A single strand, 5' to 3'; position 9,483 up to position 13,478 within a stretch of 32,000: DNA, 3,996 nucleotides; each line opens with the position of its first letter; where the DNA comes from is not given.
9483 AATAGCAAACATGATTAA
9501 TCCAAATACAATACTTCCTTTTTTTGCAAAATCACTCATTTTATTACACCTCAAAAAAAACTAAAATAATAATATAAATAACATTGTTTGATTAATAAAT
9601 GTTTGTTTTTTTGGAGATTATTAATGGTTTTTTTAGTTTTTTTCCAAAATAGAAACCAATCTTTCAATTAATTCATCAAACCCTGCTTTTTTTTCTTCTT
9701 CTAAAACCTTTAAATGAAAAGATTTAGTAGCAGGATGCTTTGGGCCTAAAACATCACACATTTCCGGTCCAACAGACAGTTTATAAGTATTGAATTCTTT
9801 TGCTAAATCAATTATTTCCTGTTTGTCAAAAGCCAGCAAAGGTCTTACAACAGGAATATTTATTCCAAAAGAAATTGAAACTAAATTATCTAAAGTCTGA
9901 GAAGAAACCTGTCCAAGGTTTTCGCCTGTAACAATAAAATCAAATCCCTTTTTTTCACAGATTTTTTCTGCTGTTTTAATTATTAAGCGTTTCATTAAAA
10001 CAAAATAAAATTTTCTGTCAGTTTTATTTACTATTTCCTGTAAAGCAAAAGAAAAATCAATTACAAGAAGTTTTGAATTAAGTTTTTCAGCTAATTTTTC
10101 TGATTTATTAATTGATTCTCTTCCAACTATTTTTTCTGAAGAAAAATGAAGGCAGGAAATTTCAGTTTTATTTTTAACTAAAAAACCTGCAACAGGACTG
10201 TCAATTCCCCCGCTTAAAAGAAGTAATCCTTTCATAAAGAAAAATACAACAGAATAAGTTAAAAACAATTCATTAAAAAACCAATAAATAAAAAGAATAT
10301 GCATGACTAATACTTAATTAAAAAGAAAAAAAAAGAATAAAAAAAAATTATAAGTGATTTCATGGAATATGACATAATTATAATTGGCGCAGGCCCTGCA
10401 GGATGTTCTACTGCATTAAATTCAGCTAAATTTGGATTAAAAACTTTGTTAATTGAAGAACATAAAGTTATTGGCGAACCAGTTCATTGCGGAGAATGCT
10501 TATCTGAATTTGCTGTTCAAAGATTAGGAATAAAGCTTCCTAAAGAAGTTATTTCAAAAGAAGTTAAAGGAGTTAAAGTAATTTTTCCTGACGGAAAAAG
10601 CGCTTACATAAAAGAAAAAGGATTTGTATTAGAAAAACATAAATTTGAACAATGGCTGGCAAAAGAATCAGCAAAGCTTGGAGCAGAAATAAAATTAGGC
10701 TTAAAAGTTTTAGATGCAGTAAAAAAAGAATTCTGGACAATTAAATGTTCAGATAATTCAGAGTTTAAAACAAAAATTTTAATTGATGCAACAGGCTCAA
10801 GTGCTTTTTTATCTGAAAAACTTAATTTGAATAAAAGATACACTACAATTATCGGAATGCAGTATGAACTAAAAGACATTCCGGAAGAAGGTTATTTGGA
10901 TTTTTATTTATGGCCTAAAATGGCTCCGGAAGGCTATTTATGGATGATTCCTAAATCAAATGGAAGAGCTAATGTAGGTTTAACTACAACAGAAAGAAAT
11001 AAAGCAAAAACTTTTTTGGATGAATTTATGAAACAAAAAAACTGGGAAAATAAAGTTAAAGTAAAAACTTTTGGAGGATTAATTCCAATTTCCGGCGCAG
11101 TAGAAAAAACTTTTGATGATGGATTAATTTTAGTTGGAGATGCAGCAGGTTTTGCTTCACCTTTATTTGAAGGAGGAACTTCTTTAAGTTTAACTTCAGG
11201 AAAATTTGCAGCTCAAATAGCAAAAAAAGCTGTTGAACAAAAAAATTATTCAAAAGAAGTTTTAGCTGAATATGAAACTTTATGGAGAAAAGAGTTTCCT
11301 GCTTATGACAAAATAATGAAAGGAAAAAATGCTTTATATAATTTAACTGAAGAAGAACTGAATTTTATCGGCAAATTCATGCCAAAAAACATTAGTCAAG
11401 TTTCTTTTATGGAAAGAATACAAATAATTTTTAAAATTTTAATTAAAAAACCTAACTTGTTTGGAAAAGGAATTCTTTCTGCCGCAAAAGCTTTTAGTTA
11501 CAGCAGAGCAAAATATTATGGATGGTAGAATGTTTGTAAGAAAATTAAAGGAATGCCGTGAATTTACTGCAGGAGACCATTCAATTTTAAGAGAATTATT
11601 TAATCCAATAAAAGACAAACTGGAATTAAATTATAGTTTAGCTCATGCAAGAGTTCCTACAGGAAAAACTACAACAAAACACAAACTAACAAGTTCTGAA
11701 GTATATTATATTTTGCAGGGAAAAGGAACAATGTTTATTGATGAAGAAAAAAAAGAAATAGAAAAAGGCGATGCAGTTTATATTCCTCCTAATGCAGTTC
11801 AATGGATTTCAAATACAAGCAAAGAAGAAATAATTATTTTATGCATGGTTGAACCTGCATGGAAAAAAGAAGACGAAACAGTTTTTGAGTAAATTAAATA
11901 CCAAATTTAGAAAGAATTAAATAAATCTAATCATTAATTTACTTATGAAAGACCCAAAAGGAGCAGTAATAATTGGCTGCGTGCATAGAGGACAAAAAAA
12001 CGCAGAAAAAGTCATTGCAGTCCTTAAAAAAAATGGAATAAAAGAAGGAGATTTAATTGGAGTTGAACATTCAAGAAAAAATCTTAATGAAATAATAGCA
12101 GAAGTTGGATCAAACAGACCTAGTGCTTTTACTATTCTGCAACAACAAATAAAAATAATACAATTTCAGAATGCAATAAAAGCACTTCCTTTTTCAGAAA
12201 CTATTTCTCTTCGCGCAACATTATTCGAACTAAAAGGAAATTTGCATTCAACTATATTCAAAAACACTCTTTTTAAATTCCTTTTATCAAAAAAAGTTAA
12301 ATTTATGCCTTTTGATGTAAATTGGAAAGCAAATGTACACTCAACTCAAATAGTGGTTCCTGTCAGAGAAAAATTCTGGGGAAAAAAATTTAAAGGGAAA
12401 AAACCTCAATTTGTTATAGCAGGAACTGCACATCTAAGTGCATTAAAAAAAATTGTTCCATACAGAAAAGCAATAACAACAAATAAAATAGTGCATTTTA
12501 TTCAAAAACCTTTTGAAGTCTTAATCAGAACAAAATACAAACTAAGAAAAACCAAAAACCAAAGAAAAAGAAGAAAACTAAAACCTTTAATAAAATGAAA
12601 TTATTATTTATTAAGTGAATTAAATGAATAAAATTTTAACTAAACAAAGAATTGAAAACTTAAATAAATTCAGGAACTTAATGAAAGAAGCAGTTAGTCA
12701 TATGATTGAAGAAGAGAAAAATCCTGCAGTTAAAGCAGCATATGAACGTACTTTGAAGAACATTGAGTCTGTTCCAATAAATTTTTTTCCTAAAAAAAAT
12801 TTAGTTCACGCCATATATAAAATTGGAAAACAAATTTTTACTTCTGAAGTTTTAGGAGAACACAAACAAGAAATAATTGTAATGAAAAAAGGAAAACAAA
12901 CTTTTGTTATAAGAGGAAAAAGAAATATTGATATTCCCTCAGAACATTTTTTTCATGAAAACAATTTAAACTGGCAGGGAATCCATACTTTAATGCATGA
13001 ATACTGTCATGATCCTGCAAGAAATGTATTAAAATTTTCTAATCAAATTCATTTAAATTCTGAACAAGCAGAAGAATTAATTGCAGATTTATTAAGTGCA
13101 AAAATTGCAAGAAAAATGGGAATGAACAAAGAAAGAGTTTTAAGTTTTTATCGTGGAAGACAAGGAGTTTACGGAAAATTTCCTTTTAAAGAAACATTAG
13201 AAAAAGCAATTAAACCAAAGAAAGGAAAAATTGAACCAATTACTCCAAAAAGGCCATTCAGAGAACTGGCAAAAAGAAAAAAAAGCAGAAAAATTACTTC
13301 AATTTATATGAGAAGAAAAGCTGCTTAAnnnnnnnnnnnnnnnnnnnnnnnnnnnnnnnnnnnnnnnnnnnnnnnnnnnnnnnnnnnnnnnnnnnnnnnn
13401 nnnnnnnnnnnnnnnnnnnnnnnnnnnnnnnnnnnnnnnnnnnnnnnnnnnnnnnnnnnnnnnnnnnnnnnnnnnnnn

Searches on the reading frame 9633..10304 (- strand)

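Call 35: search_protein_families(library=pfam, proteins=[window:9633-10304:-], max_evalue=0.001)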
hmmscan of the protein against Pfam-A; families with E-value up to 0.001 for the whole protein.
window:9633-10304:- (223 aa): 3 families
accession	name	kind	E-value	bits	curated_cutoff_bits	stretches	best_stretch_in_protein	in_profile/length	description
PF02568.20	ThiI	-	1.7e-50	171.8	20.5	1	25-207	5-195/197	Thiamine biosynthesis protein (ThiI)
PF06508.19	QueC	-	4e-07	30.2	22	1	27-87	3-63/210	Queuosine biosynthesis protein QueC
PF01171.26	ATP_bind_3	-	0.00037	20.7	27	1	28-170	4-158/182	PP-loop family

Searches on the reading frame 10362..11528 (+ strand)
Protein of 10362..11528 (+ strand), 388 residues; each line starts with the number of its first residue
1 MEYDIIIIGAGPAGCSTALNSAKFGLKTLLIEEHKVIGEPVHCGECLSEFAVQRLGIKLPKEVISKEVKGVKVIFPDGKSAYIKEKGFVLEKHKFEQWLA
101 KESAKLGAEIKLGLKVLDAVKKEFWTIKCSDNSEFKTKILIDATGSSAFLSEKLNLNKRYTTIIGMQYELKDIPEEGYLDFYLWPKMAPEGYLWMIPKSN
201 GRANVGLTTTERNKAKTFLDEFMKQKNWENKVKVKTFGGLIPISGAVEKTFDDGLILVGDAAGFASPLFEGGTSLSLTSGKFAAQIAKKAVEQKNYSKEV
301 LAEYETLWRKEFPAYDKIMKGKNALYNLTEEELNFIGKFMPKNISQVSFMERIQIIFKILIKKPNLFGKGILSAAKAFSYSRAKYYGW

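Call 35: search_protein_families(library=pfam, proteins=[window:10362-11528:+], max_evalue=0.001)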
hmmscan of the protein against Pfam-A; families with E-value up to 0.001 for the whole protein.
window:10362-11528:+ (388 aa): 13 families
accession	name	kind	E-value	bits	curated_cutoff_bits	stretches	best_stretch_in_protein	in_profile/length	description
PF01266.30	DAO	-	3.7e-14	53.4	27.9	2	53-213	109-275/353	FAD dependent oxidoreductase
PF22578.2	GGR_cat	-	9.9e-14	51.4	27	1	164-235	4-82/88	Geranylgeranyl reductase catalytic domain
PF05834.18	Lycopene_cycl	-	2.9e-12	46.8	23.4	1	4-293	1-297/380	Lycopene cyclase protein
PF07992.20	Pyr_redox_2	-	1.4e-09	38.2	26.1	1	3-150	1-113/291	Pyridine nucleotide-disulphide oxidoreductase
PF12831.13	FAD_oxidored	-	3.5e-09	36.9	27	1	4-147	1-147/416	FAD dependent oxidoreductase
PF04820.20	Trp_halogenase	-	1.1e-07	31.6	21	1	87-312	152-375/458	Tryptophan halogenase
PF01134.28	GIDA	-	1.9e-07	31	22.1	1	4-39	1-37/391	Glucose inhibited division protein A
PF03486.20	HI0933_like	-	7.4e-07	29.3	50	1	4-40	2-38/244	HI0933-like protein Rossmann domain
PF01946.23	Thi4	-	7.8e-07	29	26.2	1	1-45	16-61/235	Thi4 family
PF13738.12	Pyr_redox_3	-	1.8e-06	27.9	30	1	6-146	1-134/305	Pyridine nucleotide-disulphide oxidoreductase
PF00890.30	FAD_binding_2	-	1e-05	25.4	20.4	1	4-38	1-35/414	FAD binding domain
PF01494.25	FAD_binding_3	-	6.8e-05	22.7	22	0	2-35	1-34/349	FAD binding domain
PF13450.12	NAD_binding_8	-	0.00069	20.3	21.9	0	7-38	1-32/68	NAD(P)-binding Rossmann-like domain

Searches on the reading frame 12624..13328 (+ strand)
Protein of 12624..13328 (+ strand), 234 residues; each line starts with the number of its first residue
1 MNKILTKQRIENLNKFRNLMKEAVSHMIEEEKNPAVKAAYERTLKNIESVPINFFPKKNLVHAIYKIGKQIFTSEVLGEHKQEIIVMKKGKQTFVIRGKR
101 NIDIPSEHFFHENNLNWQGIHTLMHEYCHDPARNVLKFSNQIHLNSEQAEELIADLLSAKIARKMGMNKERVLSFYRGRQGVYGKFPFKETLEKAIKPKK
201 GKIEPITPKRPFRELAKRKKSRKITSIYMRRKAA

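Call 35: search_protein_families(library=pfam, proteins=[window:12624-13328:+], max_evalue=0.001)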
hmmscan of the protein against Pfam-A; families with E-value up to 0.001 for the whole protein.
window:12624-13328:+ (234 aa): 1 family
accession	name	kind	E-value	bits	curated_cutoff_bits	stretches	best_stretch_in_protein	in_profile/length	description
PF18818.7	MPTase-PolyVal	-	2.6e-05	24.7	27.5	1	83-170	11-98/126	Zincin-like metallopeptidase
